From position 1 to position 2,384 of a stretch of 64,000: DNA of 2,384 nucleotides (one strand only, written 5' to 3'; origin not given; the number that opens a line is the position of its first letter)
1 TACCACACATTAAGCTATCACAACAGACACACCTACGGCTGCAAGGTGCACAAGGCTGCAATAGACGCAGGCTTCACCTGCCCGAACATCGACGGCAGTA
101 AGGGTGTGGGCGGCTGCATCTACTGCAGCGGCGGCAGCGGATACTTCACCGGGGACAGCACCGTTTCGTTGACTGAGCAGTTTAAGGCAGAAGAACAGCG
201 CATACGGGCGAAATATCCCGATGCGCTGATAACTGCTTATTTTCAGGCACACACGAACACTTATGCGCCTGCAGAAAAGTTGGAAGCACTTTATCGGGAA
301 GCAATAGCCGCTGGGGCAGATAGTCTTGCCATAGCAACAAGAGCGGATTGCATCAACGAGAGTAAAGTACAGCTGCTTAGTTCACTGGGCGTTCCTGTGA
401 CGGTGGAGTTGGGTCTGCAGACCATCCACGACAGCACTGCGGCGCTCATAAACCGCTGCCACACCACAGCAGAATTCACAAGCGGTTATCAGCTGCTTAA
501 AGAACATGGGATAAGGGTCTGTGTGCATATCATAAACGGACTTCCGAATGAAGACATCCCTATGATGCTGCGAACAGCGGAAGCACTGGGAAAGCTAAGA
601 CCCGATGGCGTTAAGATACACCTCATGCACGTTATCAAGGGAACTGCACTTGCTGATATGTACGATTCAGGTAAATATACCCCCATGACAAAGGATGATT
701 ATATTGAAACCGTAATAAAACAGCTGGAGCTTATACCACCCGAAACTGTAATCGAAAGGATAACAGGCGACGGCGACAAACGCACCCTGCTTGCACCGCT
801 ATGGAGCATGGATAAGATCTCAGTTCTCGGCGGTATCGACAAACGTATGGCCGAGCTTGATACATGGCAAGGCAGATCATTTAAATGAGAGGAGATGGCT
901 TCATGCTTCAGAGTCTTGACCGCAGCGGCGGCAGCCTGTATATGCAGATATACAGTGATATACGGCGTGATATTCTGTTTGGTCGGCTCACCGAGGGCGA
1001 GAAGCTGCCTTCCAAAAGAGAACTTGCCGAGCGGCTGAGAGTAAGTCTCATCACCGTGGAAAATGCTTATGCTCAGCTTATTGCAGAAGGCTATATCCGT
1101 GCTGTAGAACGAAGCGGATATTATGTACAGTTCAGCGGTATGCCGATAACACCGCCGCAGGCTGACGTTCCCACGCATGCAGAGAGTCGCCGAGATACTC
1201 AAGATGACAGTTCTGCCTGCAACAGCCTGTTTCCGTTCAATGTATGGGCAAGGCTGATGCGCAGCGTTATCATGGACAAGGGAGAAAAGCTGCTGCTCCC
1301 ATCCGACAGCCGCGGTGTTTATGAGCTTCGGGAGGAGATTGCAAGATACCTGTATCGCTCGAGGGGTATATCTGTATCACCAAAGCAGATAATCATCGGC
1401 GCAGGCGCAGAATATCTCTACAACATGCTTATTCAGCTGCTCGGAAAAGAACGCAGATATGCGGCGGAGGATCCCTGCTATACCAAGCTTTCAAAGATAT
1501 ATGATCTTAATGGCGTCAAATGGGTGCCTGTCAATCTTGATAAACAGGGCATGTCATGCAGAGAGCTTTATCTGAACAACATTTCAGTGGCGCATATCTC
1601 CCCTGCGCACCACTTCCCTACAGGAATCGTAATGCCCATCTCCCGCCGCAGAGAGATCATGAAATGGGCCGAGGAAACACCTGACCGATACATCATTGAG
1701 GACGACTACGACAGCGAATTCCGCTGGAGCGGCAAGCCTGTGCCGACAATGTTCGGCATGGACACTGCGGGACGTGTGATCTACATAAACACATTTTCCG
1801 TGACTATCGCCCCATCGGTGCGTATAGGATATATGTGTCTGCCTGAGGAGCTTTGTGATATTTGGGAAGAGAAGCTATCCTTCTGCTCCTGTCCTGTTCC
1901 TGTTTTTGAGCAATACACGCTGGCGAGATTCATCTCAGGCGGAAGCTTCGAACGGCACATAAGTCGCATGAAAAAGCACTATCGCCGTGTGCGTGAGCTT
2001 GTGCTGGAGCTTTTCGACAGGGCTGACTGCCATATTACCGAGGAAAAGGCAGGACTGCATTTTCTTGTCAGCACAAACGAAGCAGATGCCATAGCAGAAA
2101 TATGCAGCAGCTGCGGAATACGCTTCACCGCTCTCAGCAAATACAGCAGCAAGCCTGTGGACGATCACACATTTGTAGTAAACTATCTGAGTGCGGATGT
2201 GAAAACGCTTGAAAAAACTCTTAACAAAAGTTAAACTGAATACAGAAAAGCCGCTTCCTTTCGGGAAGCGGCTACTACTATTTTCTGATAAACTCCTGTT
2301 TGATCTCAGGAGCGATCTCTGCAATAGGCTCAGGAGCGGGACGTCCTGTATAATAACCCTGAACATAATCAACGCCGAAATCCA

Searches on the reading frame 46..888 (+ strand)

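Call 30: search_protein_families(library=pfam, proteins=[window:46-888:+], max_evalue=0.0001)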
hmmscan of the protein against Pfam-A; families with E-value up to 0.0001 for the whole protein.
window:46-888:+ (280 aa): 2 families
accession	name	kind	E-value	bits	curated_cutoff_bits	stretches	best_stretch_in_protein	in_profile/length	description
PF16199.10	Radical_SAM_C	-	8.3e-31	106.4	31.9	1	186-269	1-84/85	Radical_SAM C-terminal domain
PF04055.27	Radical_SAM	-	1.2e-14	55.2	29.5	1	23-179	10-164/166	Radical SAM superfamily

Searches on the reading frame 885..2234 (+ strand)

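Call 30: search_protein_families(library=pfam, proteins=[window:885-2234:+], max_evalue=0.0001)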
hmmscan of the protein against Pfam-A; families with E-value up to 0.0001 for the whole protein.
window:885-2234:+ (449 aa): 2 families
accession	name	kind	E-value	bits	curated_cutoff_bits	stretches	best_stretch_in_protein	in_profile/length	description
PF00155.27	Aminotran_1_2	-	1e-16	61.5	19.7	1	120-400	21-313/361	Aminotransferase class I and II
PF00392.27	GntR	-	2.6e-16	59.5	27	1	18-81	1-64/64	Bacterial regulatory proteins, gntR family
